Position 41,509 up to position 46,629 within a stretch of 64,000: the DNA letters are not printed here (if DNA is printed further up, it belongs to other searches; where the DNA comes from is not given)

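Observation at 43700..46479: PglW-like NERD-pseudokinase-kinase front end on an Upf1-like helicase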

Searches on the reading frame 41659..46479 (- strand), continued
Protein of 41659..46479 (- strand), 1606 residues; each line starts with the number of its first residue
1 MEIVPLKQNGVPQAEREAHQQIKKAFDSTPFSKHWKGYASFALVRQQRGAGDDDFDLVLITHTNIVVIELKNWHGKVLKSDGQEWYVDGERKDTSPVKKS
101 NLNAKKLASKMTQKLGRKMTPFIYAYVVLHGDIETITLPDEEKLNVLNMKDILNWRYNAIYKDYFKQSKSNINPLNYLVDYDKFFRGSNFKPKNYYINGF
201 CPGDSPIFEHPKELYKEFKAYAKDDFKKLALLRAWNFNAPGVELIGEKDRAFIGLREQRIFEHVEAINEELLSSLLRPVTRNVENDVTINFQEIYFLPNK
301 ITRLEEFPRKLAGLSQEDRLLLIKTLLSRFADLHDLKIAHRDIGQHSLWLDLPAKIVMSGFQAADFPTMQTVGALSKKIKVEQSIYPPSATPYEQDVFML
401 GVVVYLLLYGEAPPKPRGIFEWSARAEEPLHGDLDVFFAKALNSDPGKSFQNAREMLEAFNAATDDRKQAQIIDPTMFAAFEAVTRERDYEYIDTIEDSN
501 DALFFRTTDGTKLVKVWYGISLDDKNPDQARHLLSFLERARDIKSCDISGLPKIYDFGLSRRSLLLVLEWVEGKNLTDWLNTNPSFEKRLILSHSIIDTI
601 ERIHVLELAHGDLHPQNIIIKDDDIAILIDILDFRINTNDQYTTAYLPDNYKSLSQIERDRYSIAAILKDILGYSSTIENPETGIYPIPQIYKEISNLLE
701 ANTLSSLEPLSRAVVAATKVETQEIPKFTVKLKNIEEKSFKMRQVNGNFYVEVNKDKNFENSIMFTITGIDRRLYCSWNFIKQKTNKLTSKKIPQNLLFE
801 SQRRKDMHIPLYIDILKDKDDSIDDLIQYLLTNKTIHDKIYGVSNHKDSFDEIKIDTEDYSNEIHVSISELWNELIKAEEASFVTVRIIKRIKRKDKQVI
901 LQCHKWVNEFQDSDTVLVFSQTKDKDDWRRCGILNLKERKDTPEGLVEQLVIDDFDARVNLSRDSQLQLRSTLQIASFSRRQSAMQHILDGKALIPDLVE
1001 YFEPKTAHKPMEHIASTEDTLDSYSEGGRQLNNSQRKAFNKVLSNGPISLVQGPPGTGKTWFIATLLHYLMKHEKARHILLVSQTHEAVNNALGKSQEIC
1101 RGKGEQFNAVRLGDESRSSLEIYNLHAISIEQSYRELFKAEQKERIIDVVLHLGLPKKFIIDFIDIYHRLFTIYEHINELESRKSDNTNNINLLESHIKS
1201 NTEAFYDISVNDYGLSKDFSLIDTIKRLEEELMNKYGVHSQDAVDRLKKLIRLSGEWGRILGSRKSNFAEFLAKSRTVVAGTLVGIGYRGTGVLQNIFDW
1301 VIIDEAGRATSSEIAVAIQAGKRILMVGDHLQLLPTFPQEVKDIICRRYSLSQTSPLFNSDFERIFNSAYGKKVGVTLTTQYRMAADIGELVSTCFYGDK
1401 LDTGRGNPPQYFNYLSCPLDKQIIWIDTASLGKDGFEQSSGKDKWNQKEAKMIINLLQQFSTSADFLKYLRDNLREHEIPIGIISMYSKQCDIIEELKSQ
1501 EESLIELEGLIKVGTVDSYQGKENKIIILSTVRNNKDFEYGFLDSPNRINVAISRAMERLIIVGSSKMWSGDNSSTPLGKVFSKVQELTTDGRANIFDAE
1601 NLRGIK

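Call 54: get_annotated_region(hit=H3, flank=3000)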
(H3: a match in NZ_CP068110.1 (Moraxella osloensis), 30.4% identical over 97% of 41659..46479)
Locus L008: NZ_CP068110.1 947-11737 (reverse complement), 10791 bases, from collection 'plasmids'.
description: Moraxella osloensis strain FDAARGOS_1130 plasmid unnamed2, complete sequence
organism: Moraxella osloensis (NCBI taxid 34062)
taxonomy: Bacteria; Pseudomonadota; Gammaproteobacteria; Moraxellales; Moraxellaceae; Moraxella; Moraxella osloensis
host: -; source: -; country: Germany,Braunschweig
typing (MOB-suite, as given by PLSDB): mobilizable; replicon rep_cluster_263; relaxase MOBP
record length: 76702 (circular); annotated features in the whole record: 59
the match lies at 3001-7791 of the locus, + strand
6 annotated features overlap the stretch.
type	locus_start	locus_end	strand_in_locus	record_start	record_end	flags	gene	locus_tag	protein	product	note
CDS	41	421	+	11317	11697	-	-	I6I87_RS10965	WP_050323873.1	helix-turn-helix domain-containing protein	-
CDS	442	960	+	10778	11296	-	-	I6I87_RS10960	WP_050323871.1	IS630 family transposase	-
CDS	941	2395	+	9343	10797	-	-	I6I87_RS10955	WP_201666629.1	hypothetical protein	-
CDS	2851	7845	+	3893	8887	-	-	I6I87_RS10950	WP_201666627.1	AAA domain-containing protein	-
CDS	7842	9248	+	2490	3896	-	-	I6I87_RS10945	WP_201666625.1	hypothetical protein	-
CDS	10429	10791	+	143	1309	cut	-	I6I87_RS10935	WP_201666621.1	TerD family protein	-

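Call 64: search_dna_similar(query=window:41659-46479:-, collection=plasmids, mode=protein, max_rows=60, max_evalue=1e-20, rows=spread)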
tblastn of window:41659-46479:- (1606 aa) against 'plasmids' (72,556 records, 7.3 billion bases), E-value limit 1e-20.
Records with a match: 229; places in all: 248; records where one place covers at least 80% of the query: 102.
Best place of each record, by identity: <60% 229.
By first word of the organism name: Acinetobacter 107; Pseudomonas 29; Ralstonia 21; Clostridium 7; Providencia 6; Vibrio 5; Mycobacterium 5; Nostoc 4; Klebsiella 3; Rhizobium 3; and 30 more.
By predicted mobility (MOB-suite, as given by PLSDB): mobilizable 102; non-mobilizable 68; conjugative 59.
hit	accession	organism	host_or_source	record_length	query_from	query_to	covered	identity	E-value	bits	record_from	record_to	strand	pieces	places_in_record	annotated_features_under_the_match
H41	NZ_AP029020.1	Acidovorax sp. DW039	Lemna minor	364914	1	1604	100%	33.9%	0e+0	855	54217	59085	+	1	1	AAA domain-containing protein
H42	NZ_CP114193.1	Aminobacter sp. NyZ550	-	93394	10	1602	99%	28.9%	8e-152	524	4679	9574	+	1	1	AAA domain-containing protein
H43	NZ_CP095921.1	Pseudomonas aeruginosa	Homo sapiens,rectal swab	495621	35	1587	97%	29.2%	6e-178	602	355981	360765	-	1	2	AAA domain-containing protein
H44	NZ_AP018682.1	Vibrio casei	-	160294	17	1591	86%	32.6%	7e-66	656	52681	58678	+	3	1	AAA domain-containing protein | IS3 family transposase | DEAD/DEAH box helicase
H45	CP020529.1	Enterobacter cloacae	Homo sapiens,human,blood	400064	35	1592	85%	32.5%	2e-115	676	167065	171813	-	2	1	nuclease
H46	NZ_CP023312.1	Vibrio anguillarum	Dicentrarchus labrax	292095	9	1587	87%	31.5%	5e-118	665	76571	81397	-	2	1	AAA domain-containing protein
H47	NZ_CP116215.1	Klebsiella michiganensis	Homo sapiens,sputum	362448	35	1587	84%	32.2%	3e-116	670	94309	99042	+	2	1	AAA domain-containing protein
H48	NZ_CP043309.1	Acinetobacter johnsonii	sewage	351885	4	1586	92%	29.2%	9e-106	585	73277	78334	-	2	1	AAA domain-containing protein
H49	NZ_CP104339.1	Acinetobacter baumannii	Homo sapiens,Wound/Abscess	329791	4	1586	92%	29.2%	2e-104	581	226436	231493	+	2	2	AAA domain-containing protein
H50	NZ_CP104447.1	Acinetobacter baumannii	Homo sapiens,sputum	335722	4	1586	92%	29.2%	2e-104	581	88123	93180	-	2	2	AAA domain-containing protein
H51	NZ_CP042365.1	Acinetobacter pittii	Homo sapiens,Whole organism,clinical ...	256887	4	1586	92%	29.2%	2e-104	581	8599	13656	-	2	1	AAA domain-containing protein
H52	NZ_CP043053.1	Acinetobacter pittii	Homo sapiens,urine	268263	4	1586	92%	29.2%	2e-104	581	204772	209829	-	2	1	AAA domain-containing protein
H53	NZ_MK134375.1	Acinetobacter baumannii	pig,caecum at slaughter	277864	4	1586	92%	29.2%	2e-104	581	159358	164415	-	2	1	AAA domain-containing protein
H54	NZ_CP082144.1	Acinetobacter lwoffii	cell culture,permafrost, Kolyma lowland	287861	4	1586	92%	29.2%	2e-104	581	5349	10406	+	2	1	AAA domain-containing protein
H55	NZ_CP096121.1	Acinetobacter portensis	milking environment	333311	4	1586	92%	29.2%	2e-104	581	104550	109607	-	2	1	AAA domain-containing protein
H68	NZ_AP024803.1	Acinetobacter baumannii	Homo sapiens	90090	4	1604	75%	33.0%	2e-111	610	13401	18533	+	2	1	AAA domain-containing protein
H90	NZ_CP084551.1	Arthrobacter sp. FW306-07-I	isolate,terrestrial sediment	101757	977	1575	37%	26.6%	5e-38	164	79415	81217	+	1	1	serine/threonine-protein kinase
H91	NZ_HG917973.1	Mycobacterium marinum E11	-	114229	1055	1585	33%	28.4%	2e-34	152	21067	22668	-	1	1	serine/threonine-protein kinase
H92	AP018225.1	Nostoc linckia NIES-25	-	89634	1081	1603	33%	27.3%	2e-32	146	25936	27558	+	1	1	serine/threonine protein kinase | hypothetical protein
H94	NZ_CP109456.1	Streptomyces sp. NBC_01456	-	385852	1059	1566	32%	26.2%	8e-26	124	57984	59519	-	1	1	AAA domain-containing protein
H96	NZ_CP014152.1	Clostridium botulinum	Microbial isolate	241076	1247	1564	20%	32.7%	8e-29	134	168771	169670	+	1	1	serine/threonine-protein kinase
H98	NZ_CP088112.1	Sinorhizobium medicae WSM1115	cell culture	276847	1243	1586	21%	29.9%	4e-25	122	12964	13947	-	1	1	serine/threonine-protein kinase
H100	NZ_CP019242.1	Rhodoferax antarcticus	Whole organism,environment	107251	1298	1568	17%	31.5%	3e-21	109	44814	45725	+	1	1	AAA domain-containing protein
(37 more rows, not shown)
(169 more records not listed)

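Call 65: get_annotated_region(hit=H98, flank=5000)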
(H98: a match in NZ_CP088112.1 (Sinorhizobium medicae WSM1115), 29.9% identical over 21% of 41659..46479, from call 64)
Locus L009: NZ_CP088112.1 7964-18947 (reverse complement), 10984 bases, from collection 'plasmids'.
description: Sinorhizobium medicae WSM1115 plasmid pWSM1115_3, complete sequence
organism: Sinorhizobium medicae WSM1115 (NCBI taxid 935558)
taxonomy: Bacteria; Pseudomonadota; Alphaproteobacteria; Hyphomicrobiales; Rhizobiaceae; Sinorhizobium; Sinorhizobium medicae; Sinorhizobium medicae WSM1115
host: -; source: cell culture; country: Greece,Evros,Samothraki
typing (MOB-suite, as given by PLSDB): conjugative; replicon rep_cluster_287; relaxase MOBP; mating-pair formation MPF_T
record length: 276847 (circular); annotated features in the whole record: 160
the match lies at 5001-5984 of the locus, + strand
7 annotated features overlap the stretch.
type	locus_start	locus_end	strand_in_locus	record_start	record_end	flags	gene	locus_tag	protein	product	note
CDS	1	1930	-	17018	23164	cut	-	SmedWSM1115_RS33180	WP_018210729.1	hypothetical protein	-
CDS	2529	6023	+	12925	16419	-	-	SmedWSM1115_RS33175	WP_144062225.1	serine/threonine-protein kinase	-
CDS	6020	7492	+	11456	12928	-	-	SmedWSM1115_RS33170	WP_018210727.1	hypothetical protein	-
CDS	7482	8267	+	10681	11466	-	-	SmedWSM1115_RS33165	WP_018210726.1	protein phosphatase 2C domain-containing protein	-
CDS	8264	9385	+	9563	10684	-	-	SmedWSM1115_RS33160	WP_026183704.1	DUF3800 domain-containing protein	-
CDS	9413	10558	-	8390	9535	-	-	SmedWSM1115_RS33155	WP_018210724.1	RHE_PE00001 family protein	-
CDS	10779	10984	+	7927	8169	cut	-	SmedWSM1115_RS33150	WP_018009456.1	type II toxin-antitoxin system prevent-host-death family antitoxin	GO:0008219 - cell death [Evidence IEA]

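Call 66: get_annotated_region(hit=H96, flank=5000)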
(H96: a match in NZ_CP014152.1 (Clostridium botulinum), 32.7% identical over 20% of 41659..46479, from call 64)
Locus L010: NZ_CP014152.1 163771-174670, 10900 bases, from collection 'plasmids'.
description: Clostridium botulinum strain BrDura plasmid pRSJ20_1, complete sequence
organism: Clostridium botulinum (NCBI taxid 1491)
taxonomy: Bacteria; Bacillota; Clostridia; Eubacteriales; Clostridiaceae; Clostridium; Clostridium botulinum
host: -; source: Microbial isolate; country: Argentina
typing (MOB-suite, as given by PLSDB): non-mobilizable; replicon rep_cluster_1536; mating-pair formation MPF_T
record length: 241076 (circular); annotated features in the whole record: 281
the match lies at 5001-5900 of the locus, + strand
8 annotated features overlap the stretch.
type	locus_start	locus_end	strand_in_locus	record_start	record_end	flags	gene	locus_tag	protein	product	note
CDS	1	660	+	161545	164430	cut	-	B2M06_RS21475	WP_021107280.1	superfamily II DNA and RNA helicase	-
CDS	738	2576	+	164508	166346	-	-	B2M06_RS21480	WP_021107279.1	helicase-related protein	-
CDS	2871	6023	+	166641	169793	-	-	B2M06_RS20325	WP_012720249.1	serine/threonine-protein kinase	-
CDS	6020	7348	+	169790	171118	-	-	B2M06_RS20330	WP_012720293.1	hypothetical protein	-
CDS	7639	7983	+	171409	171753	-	-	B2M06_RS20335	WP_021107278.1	hypothetical protein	-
CDS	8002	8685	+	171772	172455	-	-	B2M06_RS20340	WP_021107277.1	ATP-binding cassette domain-containing protein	-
CDS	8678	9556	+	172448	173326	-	-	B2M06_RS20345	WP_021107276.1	permease-like cell division protein FtsX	-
CDS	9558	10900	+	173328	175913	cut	-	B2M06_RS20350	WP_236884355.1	transglycosylase domain-containing protein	-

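Call 67: get_annotated_region(hit=H90, flank=5000)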
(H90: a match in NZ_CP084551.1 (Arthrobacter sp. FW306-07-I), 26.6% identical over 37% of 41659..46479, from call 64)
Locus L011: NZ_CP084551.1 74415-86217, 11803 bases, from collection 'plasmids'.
description: Arthrobacter sp. FW306-07-I plasmid unnamed
organism: Arthrobacter sp. FW306-07-I (NCBI taxid 2879622)
taxonomy: Bacteria; Actinomycetota; Actinomycetes; Micrococcales; Micrococcaceae; Arthrobacter; Arthrobacter sp. FW306-07-I
host: -; source: isolate,terrestrial sediment; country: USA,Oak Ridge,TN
typing (MOB-suite, as given by PLSDB): conjugative; relaxase MOBP; mating-pair formation MPF_T
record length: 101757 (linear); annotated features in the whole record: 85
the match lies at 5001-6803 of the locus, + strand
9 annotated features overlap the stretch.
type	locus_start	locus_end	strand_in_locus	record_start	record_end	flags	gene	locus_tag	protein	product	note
CDS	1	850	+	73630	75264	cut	-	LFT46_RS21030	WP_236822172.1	ATP/GTP-binding protein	-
CDS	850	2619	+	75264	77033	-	-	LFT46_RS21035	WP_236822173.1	type IV secretory system conjugative DNA transfer family protein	-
CDS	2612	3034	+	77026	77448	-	-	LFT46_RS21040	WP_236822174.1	DUF4913 domain-containing protein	-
CDS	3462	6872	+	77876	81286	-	-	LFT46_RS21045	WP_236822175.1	serine/threonine-protein kinase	-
CDS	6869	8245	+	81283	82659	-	-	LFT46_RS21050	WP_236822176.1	hypothetical protein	-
CDS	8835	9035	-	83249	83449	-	-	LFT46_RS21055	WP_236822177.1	hypothetical protein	-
CDS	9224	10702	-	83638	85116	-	-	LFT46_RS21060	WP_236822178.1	mannitol dehydrogenase family protein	-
CDS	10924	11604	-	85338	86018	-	-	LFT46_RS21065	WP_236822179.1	nucleoside/nucleotide kinase family protein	-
CDS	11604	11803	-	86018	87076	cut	-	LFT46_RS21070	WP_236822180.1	NAD(P)-dependent alcohol dehydrogenase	-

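Call 68: search_protein_families(library=padloc, proteins=[L009:6020-7492:+, L010:6020-7348:+, L011:6869-8245:+, L009:2529-6023:+, L010:2871-6023:+], max_evalue=0.00001)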
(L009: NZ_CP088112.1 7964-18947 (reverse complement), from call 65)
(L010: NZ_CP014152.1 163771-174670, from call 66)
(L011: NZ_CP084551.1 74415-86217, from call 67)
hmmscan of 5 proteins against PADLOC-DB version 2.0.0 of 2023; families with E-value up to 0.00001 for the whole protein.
L009:6020-7492:+ (490 aa): 2 families
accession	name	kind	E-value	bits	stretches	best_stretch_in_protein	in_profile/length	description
PDLC03922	MkoB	-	2.9e-37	127.2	1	20-444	3-410/610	-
PDLC03923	MkoB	-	4.4e-08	30.5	1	25-113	15-99/454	-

L010:6020-7348:+ (442 aa): 2 families
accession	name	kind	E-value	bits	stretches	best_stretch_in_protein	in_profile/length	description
PDLC03923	MkoB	-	1.4e-46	157.4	1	14-380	3-355/454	-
PDLC03922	MkoB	-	4.4e-23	80.4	1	25-372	6-366/610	-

L011:6869-8245:+ (458 aa): 3 families
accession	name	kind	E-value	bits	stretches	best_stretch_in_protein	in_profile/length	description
PDLC03922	MkoB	-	1.6e-73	247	2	25-391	5-387/610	-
PDLC03923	MkoB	-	3.7e-15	53.8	1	23-216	10-207/454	-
PDLC03924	MkoC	-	1.6e-11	41.1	1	309-438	988-1118/1136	-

L009:2529-6023:+ (1164 aa): 37 families (the best 25 are shown)
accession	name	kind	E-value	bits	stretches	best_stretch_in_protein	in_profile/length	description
PDLC03920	MkoA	-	2.4e-224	746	1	24-1160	5-1107/1112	-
PDLC03921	MkoA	-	2.7e-113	378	1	445-1156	885-1591/1607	-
PDLC04042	PD-T4-6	-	1e-35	121.9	1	24-286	5-278/292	-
PDLC03924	MkoC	-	9e-33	111.4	2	973-1140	789-952/1136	-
PDLC04138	mad6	-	7.5e-30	102.4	1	21-185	44-207/659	mads_6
PDLC04053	PD-T4-6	-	3.6e-28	96.9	1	29-284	10-275/311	-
PDLC04060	PD-T4-6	-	2.8e-27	93.8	1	24-179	4-158/486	-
PDLC04054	PD-T4-6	-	2e-26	91.3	1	30-231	12-211/347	-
PDLC04057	PD-T4-6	-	3.8e-26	90.1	1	24-242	4-220/443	-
PDLC04043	PD-T4-6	-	1.1e-25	88.6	1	22-230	9-214/452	-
PDLC04061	PD-T4-6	-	1.8e-25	88.4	1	22-178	10-169/510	-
PDLC04048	PD-T4-6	-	7.1e-24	82.8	1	25-181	7-163/354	-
PDLC04047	PD-T4-6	-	6.9e-22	75.9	1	27-176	9-158/327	-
PDLC04041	PD-T4-6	-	2.3e-20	71.2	1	22-189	22-192/443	-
PDLC04064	PD-T4-6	-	3.7e-19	66.9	1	33-179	25-169/369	-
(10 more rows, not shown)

L010:2871-6023:+ (1050 aa): 39 families (the best 25 are shown)
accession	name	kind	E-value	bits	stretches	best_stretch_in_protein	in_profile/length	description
PDLC03921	MkoA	-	2.7e-203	676.3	3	701-1041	1236-1597/1607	-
PDLC03920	MkoA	-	4.4e-191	635.9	1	10-1042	13-1108/1112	-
PDLC03924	MkoC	-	7.3e-42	141.6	2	892-1017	820-949/1136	-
PDLC04138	mad6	-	4.2e-40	136.3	1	18-234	65-295/659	mads_6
PDLC04047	PD-T4-6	-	3.1e-33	113.2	1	15-217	21-223/327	-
PDLC04042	PD-T4-6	-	7.4e-31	105.9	1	18-216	23-222/292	-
PDLC04060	PD-T4-6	-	4.1e-30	103.1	1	18-205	22-208/486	-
PDLC04053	PD-T4-6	-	1.5e-29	101.4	1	16-215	21-220/311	-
PDLC04061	PD-T4-6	-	1.3e-26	92.2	1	29-208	41-225/510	-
PDLC04057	PD-T4-6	-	1.5e-25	88.2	1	16-205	20-209/443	-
PDLC04054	PD-T4-6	-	7.5e-25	86.1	1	15-205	21-212/347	-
PDLC04044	PD-T4-6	-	8.5e-25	85.7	1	4-249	34-288/372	-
PDLC04048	PD-T4-6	-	1.2e-24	85.3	1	19-206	25-212/354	-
PDLC04052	PD-T4-6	-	2.5e-24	84.4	1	41-205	48-215/496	-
PDLC04041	PD-T4-6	-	1.2e-22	78.8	1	15-213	39-241/443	-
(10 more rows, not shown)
